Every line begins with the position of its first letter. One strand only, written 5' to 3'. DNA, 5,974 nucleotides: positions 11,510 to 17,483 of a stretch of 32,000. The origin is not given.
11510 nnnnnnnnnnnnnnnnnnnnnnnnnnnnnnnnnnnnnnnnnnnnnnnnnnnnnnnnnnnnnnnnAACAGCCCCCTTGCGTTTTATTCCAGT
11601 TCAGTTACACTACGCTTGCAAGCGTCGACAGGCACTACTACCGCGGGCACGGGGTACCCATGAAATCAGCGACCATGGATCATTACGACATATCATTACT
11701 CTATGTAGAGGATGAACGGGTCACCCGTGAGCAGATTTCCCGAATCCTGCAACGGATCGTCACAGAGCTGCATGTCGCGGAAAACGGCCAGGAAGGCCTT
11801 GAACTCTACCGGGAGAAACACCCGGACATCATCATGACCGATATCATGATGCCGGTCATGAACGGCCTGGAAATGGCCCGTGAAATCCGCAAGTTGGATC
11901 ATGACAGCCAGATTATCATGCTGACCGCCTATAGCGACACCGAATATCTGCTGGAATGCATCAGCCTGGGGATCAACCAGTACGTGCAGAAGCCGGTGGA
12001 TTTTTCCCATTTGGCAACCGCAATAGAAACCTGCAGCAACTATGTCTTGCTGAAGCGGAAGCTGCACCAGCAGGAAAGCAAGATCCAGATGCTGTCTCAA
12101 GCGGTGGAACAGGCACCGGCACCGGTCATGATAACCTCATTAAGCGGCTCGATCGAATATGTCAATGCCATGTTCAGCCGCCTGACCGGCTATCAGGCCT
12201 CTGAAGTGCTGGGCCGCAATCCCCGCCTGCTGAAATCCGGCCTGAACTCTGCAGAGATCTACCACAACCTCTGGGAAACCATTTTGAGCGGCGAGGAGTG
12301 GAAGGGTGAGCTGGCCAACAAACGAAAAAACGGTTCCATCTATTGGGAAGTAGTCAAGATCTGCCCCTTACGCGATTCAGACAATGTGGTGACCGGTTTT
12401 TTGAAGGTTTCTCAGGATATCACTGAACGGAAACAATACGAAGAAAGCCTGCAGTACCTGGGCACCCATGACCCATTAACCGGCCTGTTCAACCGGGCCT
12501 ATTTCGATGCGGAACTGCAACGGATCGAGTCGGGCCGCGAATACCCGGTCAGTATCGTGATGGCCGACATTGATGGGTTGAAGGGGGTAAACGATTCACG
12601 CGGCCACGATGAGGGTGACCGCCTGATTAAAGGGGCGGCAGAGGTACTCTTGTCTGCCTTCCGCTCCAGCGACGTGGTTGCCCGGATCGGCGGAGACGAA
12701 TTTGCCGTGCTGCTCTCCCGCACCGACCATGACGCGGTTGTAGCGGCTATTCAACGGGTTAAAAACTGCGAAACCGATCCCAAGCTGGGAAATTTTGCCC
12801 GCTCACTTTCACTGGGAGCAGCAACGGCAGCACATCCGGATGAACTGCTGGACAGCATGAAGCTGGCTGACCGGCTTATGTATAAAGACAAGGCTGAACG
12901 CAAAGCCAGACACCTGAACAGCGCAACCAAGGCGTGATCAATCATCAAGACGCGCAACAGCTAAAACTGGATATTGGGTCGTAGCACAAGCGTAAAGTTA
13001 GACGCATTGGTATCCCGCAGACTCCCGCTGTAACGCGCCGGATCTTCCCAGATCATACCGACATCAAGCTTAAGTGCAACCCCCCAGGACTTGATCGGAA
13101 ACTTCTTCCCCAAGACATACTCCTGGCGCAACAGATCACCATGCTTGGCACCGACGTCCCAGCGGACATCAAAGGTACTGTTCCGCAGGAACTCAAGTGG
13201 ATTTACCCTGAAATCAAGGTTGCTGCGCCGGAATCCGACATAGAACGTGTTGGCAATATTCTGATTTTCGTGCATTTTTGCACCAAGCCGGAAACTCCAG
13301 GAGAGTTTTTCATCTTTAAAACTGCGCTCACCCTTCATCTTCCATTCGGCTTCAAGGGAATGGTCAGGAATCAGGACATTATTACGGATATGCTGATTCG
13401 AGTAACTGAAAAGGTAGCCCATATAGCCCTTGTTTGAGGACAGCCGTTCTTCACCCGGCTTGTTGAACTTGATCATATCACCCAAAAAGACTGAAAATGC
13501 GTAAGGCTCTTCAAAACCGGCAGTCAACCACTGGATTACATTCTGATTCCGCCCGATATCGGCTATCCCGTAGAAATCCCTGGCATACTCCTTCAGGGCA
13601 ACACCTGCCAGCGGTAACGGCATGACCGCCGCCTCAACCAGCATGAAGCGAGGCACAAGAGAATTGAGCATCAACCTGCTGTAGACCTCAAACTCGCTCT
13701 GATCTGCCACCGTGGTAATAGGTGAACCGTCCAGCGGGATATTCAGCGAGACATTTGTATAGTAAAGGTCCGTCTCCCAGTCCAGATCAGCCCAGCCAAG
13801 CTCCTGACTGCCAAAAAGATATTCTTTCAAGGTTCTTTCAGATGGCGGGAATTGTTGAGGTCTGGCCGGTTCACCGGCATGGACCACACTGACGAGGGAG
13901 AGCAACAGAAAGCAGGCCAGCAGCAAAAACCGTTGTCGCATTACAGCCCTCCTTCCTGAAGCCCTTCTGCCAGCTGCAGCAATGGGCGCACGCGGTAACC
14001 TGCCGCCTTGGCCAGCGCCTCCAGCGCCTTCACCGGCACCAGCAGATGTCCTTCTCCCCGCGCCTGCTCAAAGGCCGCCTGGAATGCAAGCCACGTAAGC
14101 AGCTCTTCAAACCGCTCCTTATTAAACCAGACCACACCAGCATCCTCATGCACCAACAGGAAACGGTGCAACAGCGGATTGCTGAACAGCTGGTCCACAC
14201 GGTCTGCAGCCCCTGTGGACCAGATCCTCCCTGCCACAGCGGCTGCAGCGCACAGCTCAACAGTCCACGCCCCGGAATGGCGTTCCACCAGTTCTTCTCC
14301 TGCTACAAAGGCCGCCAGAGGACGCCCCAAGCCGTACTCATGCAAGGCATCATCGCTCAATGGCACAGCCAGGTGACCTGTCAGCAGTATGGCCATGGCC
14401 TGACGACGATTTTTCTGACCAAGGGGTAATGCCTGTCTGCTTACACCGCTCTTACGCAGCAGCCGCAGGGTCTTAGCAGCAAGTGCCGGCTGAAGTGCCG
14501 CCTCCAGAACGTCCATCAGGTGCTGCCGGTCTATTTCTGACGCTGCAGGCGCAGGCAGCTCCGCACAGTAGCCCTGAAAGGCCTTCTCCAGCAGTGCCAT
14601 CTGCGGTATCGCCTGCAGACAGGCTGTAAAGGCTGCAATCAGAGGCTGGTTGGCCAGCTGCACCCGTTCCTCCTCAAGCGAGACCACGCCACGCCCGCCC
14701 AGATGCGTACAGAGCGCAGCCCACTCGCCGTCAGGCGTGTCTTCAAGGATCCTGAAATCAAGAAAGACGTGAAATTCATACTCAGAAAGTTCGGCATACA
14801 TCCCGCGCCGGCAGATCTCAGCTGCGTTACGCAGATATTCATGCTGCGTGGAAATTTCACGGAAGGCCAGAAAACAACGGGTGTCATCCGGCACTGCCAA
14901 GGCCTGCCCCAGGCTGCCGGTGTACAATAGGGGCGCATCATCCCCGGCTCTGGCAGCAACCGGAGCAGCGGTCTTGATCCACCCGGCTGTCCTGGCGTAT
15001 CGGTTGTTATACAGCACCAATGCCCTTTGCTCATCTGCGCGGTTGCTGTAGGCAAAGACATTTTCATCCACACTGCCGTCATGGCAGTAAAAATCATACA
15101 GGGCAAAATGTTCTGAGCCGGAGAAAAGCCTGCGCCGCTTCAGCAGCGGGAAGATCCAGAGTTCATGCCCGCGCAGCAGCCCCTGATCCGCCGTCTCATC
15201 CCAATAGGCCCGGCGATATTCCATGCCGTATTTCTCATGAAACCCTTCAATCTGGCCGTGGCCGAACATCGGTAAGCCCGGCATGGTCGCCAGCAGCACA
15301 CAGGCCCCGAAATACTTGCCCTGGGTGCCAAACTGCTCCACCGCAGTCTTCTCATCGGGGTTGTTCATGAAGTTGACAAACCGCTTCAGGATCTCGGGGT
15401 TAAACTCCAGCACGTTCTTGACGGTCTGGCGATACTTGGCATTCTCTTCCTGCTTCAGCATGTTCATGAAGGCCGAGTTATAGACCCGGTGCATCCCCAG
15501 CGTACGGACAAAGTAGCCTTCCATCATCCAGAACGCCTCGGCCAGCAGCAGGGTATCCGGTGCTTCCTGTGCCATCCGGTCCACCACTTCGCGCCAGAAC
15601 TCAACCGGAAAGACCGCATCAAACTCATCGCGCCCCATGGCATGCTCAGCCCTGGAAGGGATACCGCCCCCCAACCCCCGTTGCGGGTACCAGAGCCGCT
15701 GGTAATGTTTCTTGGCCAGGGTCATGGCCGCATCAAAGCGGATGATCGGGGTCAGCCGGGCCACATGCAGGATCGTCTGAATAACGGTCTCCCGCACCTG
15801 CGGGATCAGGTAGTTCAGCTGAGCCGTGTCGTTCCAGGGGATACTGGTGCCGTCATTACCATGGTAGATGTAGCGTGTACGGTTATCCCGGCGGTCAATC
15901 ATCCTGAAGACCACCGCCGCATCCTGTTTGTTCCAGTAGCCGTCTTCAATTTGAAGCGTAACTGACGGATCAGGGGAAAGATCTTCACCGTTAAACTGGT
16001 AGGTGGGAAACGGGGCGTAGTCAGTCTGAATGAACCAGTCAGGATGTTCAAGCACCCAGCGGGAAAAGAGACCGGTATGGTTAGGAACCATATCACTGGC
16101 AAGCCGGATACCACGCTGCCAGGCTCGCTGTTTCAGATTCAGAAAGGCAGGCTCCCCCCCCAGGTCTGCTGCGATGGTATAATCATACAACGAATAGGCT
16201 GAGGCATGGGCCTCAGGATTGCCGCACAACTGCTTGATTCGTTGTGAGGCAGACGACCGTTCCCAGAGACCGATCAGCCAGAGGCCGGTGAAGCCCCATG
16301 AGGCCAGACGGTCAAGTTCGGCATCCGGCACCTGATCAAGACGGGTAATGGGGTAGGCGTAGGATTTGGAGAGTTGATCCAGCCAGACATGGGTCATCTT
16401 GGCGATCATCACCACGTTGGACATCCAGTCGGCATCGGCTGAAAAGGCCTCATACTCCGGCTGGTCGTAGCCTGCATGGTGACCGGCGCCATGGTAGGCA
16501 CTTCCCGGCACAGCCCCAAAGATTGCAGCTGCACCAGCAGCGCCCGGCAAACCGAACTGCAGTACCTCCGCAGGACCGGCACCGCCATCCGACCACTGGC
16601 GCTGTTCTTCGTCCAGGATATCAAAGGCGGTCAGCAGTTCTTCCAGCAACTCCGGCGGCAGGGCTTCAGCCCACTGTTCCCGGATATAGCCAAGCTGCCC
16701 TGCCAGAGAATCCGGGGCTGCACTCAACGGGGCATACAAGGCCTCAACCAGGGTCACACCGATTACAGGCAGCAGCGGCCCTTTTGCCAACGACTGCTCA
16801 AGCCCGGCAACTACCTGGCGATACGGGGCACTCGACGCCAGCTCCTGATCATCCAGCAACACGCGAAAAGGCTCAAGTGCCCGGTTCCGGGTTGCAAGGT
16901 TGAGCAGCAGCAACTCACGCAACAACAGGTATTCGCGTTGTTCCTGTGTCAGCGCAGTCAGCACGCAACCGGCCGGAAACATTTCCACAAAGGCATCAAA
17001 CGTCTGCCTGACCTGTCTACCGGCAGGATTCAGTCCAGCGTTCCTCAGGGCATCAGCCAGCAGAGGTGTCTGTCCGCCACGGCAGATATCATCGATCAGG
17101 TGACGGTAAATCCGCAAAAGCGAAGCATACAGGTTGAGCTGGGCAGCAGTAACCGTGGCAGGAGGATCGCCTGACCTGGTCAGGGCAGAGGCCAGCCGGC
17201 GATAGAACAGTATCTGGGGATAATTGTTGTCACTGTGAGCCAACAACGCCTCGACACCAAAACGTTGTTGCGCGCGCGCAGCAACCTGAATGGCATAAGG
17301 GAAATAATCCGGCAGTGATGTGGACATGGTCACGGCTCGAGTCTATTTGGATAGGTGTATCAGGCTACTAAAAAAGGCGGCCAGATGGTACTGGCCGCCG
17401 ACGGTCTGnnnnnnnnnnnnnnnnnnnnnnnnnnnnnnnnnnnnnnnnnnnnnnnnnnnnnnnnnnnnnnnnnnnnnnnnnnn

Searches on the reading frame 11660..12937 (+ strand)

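Call 67: search_protein_families(library=pfam, proteins=[window:11660-12937:+], max_evalue=0.00001)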
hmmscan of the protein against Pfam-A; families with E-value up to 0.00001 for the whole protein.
window:11660-12937:+ (425 aa): 6 families
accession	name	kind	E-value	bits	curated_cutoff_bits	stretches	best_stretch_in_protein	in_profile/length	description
PF00990.26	GGDEF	-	3.1e-32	112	23.8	1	269-415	2-159/161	Diguanylate cyclase, GGDEF domain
PF00072.30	Response_reg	-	1.5e-28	99.6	30.2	1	14-123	2-111/111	Response regulator receiver domain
PF13426.13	PAS_9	-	6.4e-19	68.6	27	1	154-256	2-103/103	PAS domain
PF00989.32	PAS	-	2.4e-17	63.4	22.6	1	144-254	2-113/113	PAS fold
PF08448.16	PAS_4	-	1.2e-11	45.3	23.1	1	149-259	1-110/110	PAS fold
PF08447.18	PAS_3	-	3.3e-08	34.1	25.6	1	166-250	2-88/89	PAS fold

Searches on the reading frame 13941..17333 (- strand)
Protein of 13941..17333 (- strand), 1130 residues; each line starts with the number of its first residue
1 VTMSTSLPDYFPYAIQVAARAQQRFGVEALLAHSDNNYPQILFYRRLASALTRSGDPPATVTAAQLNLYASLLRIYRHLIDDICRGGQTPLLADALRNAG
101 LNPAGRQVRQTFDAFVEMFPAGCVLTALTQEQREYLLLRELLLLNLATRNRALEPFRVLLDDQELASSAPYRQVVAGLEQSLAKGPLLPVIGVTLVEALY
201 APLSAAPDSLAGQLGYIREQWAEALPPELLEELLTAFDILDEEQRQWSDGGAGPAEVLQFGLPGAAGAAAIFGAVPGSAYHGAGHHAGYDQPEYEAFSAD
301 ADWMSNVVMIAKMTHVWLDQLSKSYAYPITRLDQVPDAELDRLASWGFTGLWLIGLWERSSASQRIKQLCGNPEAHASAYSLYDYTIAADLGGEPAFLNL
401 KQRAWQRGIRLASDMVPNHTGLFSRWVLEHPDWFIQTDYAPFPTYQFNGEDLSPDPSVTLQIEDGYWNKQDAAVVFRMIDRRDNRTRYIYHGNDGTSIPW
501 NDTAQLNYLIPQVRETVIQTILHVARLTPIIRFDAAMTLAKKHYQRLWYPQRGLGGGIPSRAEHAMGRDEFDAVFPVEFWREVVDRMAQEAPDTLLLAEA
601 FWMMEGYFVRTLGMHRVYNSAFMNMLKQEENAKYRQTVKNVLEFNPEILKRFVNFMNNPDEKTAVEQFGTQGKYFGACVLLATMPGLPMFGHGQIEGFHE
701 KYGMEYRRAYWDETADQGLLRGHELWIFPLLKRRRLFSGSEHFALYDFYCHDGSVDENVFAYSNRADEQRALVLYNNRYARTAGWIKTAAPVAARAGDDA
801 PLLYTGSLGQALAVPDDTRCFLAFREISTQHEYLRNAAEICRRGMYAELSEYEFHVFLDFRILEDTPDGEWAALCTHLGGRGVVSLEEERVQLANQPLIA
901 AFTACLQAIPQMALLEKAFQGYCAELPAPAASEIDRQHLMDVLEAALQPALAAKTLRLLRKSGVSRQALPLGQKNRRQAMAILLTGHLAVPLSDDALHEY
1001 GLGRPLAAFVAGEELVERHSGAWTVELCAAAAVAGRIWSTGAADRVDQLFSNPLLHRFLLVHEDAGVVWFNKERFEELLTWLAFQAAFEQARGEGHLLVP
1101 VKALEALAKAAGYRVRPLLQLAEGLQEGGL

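Call 67: search_protein_families(library=pfam, proteins=[window:13941-17333:-], max_evalue=0.00001)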
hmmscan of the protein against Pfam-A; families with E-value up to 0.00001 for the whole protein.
window:13941-17333:- (1130 aa): 1 family
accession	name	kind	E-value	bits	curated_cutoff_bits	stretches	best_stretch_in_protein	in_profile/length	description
PF00128.31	Alpha-amylase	-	2.4e-08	34.1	22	1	340-700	25-358/446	Alpha amylase, catalytic domain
